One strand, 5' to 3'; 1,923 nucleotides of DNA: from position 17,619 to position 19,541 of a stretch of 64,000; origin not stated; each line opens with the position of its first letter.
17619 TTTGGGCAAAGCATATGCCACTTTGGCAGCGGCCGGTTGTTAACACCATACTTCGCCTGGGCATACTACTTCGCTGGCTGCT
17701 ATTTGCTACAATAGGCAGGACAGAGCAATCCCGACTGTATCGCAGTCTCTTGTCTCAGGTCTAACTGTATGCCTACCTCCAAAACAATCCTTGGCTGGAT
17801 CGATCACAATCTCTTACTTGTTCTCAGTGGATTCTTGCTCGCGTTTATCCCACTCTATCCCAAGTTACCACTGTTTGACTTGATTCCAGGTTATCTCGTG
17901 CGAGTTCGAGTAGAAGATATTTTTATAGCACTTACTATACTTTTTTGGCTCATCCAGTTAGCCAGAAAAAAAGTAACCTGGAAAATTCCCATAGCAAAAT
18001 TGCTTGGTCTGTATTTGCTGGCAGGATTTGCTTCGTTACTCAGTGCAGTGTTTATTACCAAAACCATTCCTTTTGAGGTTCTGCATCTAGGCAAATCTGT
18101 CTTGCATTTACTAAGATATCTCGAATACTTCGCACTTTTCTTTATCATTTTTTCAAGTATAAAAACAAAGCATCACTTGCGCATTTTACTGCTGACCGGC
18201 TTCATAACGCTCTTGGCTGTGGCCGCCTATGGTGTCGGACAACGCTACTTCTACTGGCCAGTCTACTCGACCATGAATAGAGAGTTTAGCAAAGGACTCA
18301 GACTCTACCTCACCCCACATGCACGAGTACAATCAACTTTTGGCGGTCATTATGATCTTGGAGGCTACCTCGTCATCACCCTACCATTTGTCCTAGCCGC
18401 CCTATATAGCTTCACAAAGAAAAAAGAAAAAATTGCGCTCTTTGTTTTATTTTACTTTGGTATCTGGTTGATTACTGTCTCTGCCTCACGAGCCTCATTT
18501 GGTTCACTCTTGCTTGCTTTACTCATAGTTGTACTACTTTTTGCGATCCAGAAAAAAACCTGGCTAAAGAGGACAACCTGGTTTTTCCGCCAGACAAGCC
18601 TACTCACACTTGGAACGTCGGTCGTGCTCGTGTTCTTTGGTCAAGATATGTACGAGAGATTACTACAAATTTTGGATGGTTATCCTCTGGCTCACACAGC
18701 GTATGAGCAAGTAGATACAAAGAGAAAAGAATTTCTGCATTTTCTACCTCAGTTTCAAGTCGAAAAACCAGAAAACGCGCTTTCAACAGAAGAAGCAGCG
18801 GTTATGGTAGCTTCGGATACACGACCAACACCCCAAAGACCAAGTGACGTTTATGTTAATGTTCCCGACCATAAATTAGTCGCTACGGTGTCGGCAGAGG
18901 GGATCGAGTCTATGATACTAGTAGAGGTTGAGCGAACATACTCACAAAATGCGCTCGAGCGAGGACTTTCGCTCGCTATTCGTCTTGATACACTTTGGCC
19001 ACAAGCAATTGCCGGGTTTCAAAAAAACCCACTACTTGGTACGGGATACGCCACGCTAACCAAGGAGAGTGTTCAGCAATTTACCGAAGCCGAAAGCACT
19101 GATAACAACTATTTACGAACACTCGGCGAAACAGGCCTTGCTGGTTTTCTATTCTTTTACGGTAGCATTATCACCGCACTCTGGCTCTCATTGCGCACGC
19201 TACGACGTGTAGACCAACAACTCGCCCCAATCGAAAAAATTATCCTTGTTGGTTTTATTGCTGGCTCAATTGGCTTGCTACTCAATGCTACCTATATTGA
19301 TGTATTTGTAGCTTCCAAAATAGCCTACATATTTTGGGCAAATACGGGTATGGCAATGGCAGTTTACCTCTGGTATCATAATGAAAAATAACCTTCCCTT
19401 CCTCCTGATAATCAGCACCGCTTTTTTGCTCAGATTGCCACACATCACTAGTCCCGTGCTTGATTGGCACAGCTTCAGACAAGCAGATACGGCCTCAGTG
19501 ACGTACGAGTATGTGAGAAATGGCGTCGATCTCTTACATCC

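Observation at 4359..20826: Duplicated two-gene module [GT-C-like]-[Wzy_C] in inverted gene order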

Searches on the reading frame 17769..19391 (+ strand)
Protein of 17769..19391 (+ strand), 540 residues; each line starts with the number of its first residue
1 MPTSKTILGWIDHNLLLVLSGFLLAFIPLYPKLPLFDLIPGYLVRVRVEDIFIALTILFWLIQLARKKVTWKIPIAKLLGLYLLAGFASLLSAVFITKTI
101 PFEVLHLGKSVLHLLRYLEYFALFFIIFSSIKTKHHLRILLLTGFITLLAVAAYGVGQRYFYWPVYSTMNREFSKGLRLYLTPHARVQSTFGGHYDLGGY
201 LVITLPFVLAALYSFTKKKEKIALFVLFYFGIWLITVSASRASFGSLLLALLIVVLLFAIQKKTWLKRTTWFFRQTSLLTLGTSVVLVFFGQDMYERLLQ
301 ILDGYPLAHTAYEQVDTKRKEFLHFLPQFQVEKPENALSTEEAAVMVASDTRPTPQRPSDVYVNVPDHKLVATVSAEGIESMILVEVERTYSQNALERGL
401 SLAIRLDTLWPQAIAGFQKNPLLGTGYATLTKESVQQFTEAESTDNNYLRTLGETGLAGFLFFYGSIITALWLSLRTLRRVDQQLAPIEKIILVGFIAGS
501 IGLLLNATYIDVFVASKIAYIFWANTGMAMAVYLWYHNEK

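Call 3: search_protein_families(library=pfam, proteins=[window:17769-19391:+], max_evalue=0.01)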
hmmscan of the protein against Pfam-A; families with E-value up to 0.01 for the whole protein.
window:17769-19391:+ (540 aa): 1 family
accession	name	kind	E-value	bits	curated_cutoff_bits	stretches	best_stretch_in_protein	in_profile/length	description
PF04932.20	Wzy_C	-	2.3e-07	31.2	31.7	1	397-464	76-149/149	O-Antigen ligase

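Call 15: find_homologous_proteins(query=window:17769-19391:+)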
Query window:17769-19391:+ (540 aa): 1453 proteins with E <= 0.001 among 8000 candidates; the best 120 are listed.
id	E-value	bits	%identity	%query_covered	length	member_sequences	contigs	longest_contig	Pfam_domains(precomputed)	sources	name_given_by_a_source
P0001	0.0e+0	1181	100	100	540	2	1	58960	PF04932.21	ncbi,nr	ncbi:MAG: hypothetical protein GW946_00975 [Candidatus Pacebacteria bacterium]|nr:hypothetical prote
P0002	4.3e-264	895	73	100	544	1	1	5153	PF04932.21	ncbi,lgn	-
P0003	7.6e-254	862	73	99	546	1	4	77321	-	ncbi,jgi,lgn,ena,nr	ncbi:MAG: hypothetical protein GW947_02935 [Candidatus Pacebacteria bacterium]|nr:hypothetical prote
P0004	3.5e-253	859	70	100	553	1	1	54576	-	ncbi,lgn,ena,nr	ncbi:MAG: O-antigen ligase family protein [bacterium]|nr:O-antigen ligase family protein [bacterium]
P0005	1.0e-246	838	73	100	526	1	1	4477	PF04932.21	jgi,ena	-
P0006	6.1e-237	806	68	100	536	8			PF04932.21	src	-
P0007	6.4e-202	690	59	100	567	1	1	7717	PF04932.21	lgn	-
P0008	5.3e-200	684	59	98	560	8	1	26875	PF04932.21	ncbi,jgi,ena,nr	ncbi:MAG: hypothetical protein COU65_04120 [Candidatus Pacebacteria bacterium CG10_big_fil_rev_8_21_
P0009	3.8e-199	681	57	99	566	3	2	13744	PF04932.21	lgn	-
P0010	1.7e-191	656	58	98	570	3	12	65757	PF04932.21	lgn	-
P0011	1.3e-186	640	55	98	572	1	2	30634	PF04932.21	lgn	-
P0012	4.7e-186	638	54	94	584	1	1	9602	PF04932.21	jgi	jgi:hypothetical protein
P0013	9.3e-186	637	55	99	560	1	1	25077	PF04932.21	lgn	-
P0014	4.4e-185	635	55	97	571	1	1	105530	PF04932.21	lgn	-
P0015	6.5e-185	634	57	98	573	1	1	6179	PF04932.21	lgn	-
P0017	2.0e-184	633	57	98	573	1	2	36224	PF04932.21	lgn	-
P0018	4.2e-184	632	55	99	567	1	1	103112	PF04932.21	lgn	-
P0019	8.3e-183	627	55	99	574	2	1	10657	PF04932.21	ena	-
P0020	5.0e-182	625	55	97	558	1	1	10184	PF04932.21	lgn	-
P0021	5.3e-182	625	54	99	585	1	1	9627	PF04932.21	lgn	-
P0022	2.0e-181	623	55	98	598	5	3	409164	PF04932.21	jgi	-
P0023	2.1e-181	623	55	98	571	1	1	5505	PF04932.21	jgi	jgi:hypothetical protein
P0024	3.0e-181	622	56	99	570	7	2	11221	PF04932.21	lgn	-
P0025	3.7e-181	622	54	98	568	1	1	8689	PF04932.21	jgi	jgi:hypothetical protein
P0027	4.5e-181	622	53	99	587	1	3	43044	PF04932.21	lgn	-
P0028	4.5e-181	622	54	99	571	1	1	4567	PF04932.21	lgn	-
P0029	6.7e-181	621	53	99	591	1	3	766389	PF04932.21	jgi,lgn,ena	-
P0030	9.0e-181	621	55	98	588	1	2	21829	PF04932.21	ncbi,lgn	-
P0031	1.0e-180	620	53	98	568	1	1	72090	PF04932.21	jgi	jgi:hypothetical protein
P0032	1.3e-180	620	54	98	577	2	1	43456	PF04932.21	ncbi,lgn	-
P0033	3.3e-180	619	58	96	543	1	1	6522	PF04932.21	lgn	-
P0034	4.4e-180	618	57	97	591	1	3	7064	PF04932.21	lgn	-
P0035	6.2e-180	618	54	98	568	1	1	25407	PF04932.21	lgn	-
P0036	8.2e-180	617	53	97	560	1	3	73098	PF04932.21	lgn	-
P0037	1.1e-179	617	54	99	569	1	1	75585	PF04932.21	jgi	jgi:hypothetical protein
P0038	1.1e-179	617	54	96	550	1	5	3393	PF04932.21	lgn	-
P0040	1.7e-179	616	55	97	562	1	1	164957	PF04932.21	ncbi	-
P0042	6.4e-179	614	54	98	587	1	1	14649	PF04932.21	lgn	-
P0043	7.2e-179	614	53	98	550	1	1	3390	PF04932.21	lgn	-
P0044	1.3e-178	613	56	94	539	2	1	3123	PF04932.21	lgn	-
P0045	1.5e-178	613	54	100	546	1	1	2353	PF04932.21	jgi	jgi:hypothetical protein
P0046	3.3e-178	612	54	94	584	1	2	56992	PF04932.21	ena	-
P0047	6.6e-178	611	54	97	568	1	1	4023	PF04932.21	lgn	-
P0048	8.2e-178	611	53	97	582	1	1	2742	PF04932.21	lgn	-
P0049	1.3e-177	610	53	98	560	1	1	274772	PF04932.21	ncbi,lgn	-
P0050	1.7e-177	610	53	98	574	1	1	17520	PF04932.21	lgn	-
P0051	2.0e-177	610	54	97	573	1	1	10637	PF04932.21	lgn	-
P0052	2.7e-177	609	54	98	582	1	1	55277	PF04932.21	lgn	-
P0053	3.2e-177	609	52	99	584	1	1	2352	PF04932.21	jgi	jgi:hypothetical protein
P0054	9.9e-177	607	54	99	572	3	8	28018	PF04932.21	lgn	-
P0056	1.9e-176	606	54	98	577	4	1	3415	PF04932.21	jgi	-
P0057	2.1e-176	606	54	98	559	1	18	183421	PF04932.21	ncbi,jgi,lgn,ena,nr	ncbi:MAG: hypothetical protein HN981_04805 [Candidatus Pacebacteria bacterium]|jgi:hypothetical prot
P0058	2.3e-176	606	53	100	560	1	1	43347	PF04932.21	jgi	jgi:hypothetical protein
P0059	2.7e-176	606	54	98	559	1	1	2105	PF04932.21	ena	-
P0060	3.6e-176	605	54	98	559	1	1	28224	PF04932.21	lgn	-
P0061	3.7e-176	605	54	96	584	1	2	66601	PF04932.21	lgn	-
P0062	5.6e-176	605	55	98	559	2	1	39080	PF04932.21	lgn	-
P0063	6.2e-176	605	55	94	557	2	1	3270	PF04932.21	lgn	-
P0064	1.2e-175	604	53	99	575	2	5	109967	PF04932.21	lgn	-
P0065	1.2e-175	604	54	98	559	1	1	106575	PF04932.21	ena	-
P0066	1.3e-175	604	54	99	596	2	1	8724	PF04932.21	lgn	-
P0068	2.8e-175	602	53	99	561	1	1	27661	PF04932.21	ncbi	ncbi:MAG: O-antigen ligase family protein [Patescibacteria group bacterium]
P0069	3.4e-175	602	51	98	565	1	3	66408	PF04932.21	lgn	-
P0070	3.5e-175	602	53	98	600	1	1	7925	PF04932.21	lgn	-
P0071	3.7e-175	602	54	99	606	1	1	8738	PF04932.21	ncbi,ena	-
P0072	3.7e-175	602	54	99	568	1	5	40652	PF04932.21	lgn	-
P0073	3.8e-175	602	53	98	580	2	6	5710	PF04932.21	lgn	-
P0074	5.8e-175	601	54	97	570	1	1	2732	PF04932.21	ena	-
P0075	6.1e-175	601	54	97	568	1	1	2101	PF04932.21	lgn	-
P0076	6.4e-175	601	55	97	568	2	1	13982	PF04932.21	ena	-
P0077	7.7e-175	601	56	98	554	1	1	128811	PF04932.21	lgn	-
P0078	8.1e-175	601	52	100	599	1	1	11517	PF04932.21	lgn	-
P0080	1.3e-174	600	53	97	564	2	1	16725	PF04932.21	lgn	-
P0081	1.5e-174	600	53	98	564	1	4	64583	PF04932.21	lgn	-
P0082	1.7e-174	600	53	98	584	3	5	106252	PF04932.21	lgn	-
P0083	1.8e-174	600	52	98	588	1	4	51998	PF04932.21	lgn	-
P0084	2.1e-174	600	52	98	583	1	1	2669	PF04932.21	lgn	-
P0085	2.4e-174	599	53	98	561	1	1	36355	PF04932.21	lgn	-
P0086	4.7e-174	598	51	96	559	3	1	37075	PF04932.21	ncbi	-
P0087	1.0e-173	597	54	97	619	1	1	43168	PF04932.21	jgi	-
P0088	1.3e-173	597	53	97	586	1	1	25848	PF04932.21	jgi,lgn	-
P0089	1.5e-173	597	53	96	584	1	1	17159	PF04932.21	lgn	-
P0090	2.1e-173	596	53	98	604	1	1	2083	PF04932.21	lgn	-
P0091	4.0e-173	595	51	98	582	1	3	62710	PF04932.21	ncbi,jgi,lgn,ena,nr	ncbi:MAG: hypothetical protein COY81_00720 [Candidatus Pacebacteria bacterium CG_4_10_14_0_8_um_filt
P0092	4.5e-173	595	52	98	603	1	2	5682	PF04932.21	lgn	-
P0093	5.4e-173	595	53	97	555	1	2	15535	PF04932.21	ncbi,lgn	-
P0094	8.8e-173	594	53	97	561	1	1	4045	PF04932.21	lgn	-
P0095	1.3e-172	594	51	99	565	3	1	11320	PF04932.21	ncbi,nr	ncbi:MAG: O-antigen ligase family protein [Candidatus Pacebacteria bacterium]|nr:O-antigen ligase fa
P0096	1.4e-172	594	50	100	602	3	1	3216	PF04932.21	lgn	-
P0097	2.2e-172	593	53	100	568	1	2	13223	PF04932.21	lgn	-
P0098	2.8e-172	593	53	100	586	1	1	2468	PF04932.21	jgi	-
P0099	3.1e-172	592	51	99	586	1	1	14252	PF04932.21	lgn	-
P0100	8.8e-172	591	53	97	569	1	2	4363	PF04932.21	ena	-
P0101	9.7e-172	591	53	97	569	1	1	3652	PF04932.21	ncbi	-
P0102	1.2e-171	590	51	99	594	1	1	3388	PF04932.21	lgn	-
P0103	1.4e-171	590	53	98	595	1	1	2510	PF04932.21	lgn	-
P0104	1.5e-171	590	52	99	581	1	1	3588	PF04932.21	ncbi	-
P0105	1.7e-171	590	53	98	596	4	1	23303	PF04932.21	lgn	-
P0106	2.5e-171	589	52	100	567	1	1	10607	PF04932.21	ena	-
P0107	2.5e-171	589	53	97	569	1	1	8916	PF04932.21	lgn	-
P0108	4.3e-171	589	52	98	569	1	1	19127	PF04932.21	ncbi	-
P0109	4.7e-171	588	53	99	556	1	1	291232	PF04932.21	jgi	jgi:hypothetical protein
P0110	4.9e-171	588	53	98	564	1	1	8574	PF04932.21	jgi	jgi:hypothetical protein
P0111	5.0e-171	588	53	99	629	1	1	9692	PF04932.21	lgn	-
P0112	5.5e-171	588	52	98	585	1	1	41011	PF04932.21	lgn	-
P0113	6.2e-171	588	52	98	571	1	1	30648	PF04932.21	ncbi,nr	ncbi:MAG: O-antigen ligase family protein [bacterium]|nr:O-antigen ligase family protein [bacterium]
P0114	6.9e-171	588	53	97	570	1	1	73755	PF04932.21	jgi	jgi:hypothetical protein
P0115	8.8e-171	588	51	98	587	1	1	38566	PF04932.21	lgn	-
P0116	1.1e-170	587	53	97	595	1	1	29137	PF04932.21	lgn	-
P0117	1.2e-170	587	52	99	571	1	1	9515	PF04932.21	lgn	-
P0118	1.3e-170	587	51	99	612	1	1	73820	PF04932.21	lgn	-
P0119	1.4e-170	587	52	98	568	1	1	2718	PF04932.21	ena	-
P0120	1.8e-170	587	52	97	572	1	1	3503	PF04932.21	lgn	-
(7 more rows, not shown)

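Call 23: find_encoding_contigs(protein=P0029, flank=10000, max_places=1)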
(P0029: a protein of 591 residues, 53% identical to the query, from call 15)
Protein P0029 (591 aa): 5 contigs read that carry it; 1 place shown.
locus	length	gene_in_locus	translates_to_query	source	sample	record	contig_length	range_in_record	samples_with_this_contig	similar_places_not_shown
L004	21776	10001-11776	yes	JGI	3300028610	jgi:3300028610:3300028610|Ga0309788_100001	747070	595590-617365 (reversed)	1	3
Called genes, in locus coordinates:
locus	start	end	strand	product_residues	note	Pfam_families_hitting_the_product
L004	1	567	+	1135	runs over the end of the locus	PF04932:Wzy_C (weak), PF00149:Metallophos (faint)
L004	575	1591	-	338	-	PF01073:3Beta_HSD, PF01370:Epimerase, PF02719:Polysacc_synt_2 (weak), PF04321:RmlD_sub_bind, PF16363:GDP_Man_Dehyd, PF07993:NAD_binding_4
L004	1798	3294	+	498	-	PF13231:PMT_2 (weak)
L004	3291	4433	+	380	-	PF13439:Glyco_transf_4, PF20706:GT4-conflict (weak), PF00534:Glycos_transf_1, PF13692:Glyco_trans_1_4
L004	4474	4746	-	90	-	-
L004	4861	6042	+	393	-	PF00534:Glycos_transf_1, PF13692:Glyco_trans_1_4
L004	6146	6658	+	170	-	PF02075:RuvC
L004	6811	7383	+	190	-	PF01330:RuvA_N, PF14520:HHH_5, PF07499:RuvA_C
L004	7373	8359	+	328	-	PF05496:RuvB_N, PF00004:AAA, PF07728:AAA_5 (weak), PF17864:AAA_lid_4, PF05491:WHD_RuvB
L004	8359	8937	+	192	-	PF25084:LbH_EIF2B (faint), PF00132:Hexapep, PF14602:Hexapep_2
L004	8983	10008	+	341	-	PF00535:Glycos_transf_2, PF10111:Glyco_tranf_2_2 (weak), PF13641:Glyco_tranf_2_3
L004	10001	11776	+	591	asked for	PF04932:Wzy_C (weak)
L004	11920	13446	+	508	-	PF02366:PMT (weak), PF13231:PMT_2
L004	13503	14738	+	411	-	PF13439:Glyco_transf_4, PF00534:Glycos_transf_1, PF13692:Glyco_trans_1_4, PF13524:Glyco_trans_1_2 (weak)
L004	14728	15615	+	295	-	PF00535:Glycos_transf_2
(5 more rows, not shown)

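Call 27: search_protein_families(library=ncbifam, proteins=[window:17769-19391:+], max_evalue=0.01)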
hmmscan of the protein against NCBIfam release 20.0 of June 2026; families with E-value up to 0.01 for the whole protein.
window:17769-19391:+ (540 aa): 1 family
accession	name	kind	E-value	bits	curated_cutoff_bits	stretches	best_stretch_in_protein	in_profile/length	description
TIGR00947.1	2A73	equivalog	3.7e-09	36.1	366.4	2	53-286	46-260/425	IctB family putative bicarbonate transporter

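Call 65: search_solved_structures(query=A4, max_evalue=1, show_alignments=2)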
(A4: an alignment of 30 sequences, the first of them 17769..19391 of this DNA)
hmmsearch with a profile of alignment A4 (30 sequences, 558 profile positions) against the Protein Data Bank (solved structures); distinct sequences matched with E-value up to 1: 0.
